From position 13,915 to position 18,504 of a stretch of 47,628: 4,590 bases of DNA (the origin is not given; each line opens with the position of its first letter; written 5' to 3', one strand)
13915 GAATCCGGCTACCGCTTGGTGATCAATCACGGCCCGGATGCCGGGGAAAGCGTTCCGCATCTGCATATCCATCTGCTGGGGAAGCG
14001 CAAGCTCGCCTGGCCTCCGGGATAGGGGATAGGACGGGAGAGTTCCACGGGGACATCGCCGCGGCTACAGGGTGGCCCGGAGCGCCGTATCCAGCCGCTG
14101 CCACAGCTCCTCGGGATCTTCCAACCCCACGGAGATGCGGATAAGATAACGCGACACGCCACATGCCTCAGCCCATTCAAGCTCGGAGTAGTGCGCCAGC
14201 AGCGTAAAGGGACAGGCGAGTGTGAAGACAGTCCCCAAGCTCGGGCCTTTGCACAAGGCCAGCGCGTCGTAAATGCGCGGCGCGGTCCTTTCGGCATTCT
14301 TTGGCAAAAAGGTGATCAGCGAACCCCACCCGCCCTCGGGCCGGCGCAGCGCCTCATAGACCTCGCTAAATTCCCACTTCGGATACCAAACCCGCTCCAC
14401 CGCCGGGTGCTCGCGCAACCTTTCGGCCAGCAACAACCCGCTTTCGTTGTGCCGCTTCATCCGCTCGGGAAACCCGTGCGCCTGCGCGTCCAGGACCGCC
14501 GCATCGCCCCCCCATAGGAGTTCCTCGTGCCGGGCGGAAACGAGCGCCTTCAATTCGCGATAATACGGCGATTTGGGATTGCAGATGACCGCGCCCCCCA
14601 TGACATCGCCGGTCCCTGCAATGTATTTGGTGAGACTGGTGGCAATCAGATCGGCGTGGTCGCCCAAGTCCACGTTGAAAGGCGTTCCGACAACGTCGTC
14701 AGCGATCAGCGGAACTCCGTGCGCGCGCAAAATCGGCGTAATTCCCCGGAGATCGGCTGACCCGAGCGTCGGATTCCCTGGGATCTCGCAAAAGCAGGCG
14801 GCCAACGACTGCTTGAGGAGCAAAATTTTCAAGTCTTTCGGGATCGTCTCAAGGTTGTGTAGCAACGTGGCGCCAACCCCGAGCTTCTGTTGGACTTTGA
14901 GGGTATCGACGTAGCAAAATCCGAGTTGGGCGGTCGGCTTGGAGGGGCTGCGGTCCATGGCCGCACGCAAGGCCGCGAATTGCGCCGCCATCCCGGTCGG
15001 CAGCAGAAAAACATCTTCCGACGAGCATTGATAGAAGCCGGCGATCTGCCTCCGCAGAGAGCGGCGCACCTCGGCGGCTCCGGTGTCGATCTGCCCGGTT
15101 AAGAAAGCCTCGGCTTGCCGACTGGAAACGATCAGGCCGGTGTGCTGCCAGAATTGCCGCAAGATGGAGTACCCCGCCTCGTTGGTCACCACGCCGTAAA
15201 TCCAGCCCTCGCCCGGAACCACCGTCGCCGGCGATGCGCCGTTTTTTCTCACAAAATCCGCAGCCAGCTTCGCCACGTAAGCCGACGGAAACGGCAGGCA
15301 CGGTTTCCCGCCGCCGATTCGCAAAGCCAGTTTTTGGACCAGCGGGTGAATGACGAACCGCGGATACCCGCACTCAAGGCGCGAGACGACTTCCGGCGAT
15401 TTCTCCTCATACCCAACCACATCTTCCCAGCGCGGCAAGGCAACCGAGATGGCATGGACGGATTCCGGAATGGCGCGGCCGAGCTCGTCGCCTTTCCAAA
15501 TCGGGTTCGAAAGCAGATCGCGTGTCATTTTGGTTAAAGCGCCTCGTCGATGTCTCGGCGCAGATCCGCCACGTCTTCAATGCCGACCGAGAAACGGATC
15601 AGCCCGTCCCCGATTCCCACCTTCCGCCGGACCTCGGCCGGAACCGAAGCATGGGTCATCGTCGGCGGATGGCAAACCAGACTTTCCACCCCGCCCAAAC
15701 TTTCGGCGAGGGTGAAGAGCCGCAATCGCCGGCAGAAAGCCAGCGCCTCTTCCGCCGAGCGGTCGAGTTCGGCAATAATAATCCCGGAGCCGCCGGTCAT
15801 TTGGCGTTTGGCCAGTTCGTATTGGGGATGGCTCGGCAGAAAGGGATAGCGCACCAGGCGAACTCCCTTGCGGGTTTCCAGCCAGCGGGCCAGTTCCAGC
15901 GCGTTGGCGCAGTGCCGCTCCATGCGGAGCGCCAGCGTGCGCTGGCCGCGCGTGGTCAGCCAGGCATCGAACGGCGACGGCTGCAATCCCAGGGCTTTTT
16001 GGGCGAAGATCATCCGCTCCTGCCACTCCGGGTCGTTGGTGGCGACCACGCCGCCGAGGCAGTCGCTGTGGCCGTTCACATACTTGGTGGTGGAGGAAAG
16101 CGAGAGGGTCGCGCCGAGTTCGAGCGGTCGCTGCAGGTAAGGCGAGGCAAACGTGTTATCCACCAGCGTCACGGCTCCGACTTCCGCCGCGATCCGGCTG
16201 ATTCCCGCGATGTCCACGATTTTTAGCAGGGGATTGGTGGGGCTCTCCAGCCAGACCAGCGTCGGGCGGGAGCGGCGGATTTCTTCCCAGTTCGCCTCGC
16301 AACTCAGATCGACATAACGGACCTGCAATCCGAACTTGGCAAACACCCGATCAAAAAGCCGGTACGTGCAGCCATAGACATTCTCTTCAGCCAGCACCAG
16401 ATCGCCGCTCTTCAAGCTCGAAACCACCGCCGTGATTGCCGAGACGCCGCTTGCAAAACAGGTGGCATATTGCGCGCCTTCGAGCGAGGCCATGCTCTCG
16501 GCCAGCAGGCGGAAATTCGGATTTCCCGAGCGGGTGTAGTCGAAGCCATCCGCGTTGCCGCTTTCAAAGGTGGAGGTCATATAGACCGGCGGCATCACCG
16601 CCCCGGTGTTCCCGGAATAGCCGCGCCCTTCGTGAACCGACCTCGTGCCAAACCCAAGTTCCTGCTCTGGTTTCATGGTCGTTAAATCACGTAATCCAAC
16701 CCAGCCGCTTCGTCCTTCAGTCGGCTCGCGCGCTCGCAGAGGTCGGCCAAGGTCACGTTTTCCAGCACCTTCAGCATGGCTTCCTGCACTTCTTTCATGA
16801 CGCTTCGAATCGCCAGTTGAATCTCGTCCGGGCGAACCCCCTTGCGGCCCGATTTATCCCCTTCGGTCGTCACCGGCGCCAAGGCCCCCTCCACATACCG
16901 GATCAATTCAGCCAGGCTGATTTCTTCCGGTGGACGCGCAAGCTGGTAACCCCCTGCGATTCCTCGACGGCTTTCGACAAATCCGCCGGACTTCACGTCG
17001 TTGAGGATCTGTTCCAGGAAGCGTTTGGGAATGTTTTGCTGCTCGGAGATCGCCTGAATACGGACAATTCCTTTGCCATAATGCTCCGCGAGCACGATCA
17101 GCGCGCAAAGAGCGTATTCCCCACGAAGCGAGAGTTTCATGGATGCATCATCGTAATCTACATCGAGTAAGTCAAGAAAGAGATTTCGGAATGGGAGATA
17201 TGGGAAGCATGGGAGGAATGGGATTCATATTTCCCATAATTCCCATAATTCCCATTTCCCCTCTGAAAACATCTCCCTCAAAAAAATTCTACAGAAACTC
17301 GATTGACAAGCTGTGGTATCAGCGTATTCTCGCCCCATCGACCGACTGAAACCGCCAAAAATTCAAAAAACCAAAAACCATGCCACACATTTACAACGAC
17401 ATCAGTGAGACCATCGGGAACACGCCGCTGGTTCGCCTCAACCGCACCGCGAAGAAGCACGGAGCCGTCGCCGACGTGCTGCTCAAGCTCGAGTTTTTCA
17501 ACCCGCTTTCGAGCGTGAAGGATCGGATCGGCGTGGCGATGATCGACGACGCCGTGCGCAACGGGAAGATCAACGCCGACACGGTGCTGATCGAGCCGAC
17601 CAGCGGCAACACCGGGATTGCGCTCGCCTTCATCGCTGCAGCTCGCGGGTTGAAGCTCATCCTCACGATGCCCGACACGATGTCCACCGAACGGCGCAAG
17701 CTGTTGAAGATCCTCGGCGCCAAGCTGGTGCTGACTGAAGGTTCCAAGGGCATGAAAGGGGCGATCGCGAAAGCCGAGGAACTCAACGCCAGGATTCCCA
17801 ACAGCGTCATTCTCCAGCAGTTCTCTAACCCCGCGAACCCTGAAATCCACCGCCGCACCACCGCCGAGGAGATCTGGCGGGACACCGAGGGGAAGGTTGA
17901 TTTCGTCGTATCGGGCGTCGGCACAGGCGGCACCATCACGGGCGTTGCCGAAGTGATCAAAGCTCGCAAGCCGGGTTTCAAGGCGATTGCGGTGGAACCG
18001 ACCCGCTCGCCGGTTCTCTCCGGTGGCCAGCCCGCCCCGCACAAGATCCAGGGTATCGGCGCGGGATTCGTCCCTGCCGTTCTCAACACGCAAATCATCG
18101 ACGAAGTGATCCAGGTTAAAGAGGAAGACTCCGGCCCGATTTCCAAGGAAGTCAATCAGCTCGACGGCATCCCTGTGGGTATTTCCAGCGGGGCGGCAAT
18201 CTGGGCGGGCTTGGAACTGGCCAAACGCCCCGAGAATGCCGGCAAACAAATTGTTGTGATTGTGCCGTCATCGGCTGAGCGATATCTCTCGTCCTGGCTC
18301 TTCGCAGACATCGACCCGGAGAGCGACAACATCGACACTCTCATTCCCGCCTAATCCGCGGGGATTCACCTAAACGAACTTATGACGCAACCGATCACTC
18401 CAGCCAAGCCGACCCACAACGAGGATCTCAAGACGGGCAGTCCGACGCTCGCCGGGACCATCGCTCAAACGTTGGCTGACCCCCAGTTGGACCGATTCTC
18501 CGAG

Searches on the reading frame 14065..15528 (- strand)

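Call 16: search_protein_families(library=pfam, proteins=[window:14065-15528:-])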
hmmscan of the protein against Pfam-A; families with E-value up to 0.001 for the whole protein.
window:14065-15528:- (487 aa): 1 family
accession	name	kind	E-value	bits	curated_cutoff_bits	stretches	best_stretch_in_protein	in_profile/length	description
PF01053.26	Cys_Met_Meta_PP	-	7.7e-36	123.9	27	1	155-483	54-380/381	Cys/Met metabolism PLP-dependent enzyme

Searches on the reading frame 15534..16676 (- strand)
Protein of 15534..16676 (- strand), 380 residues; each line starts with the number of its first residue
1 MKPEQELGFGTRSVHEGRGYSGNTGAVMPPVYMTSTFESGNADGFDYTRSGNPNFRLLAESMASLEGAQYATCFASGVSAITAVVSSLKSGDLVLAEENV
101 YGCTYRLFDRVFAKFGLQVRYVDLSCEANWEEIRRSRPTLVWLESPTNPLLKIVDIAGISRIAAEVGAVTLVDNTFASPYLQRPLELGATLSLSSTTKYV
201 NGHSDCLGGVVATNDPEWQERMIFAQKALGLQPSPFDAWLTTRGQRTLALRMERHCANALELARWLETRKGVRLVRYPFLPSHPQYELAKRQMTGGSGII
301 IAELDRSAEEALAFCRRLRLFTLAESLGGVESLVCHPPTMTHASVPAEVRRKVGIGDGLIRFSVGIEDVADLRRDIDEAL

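Call 17: search_protein_families(library=pfam, proteins=[window:15534-16676:-])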
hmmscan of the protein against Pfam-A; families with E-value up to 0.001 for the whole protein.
window:15534-16676:- (380 aa): 1 family
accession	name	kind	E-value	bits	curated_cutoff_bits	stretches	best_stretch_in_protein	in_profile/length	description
PF01053.26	Cys_Met_Meta_PP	-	2.6e-131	438.1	27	1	11-380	2-380/381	Cys/Met metabolism PLP-dependent enzyme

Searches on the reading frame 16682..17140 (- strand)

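Call 17: search_protein_families(library=pfam, proteins=[window:16682-17140:-])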
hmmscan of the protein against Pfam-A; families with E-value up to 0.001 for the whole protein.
window:16682-17140:- (152 aa): 1 family
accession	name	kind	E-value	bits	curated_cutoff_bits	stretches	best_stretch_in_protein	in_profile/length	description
PF02082.26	Rrf2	-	1.2e-36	126.2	30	1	4-136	2-131/132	Iron-dependent Transcriptional regulator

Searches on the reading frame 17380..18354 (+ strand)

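Call 17: search_protein_families(library=pfam, proteins=[window:17380-18354:+])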
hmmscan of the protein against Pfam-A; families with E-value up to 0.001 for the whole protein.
window:17380-18354:+ (324 aa): 1 family
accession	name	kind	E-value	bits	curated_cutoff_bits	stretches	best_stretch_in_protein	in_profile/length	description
PF00291.31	PALP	-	6.4e-70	236.2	35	1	8-296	1-294/295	Pyridoxal-phosphate dependent enzyme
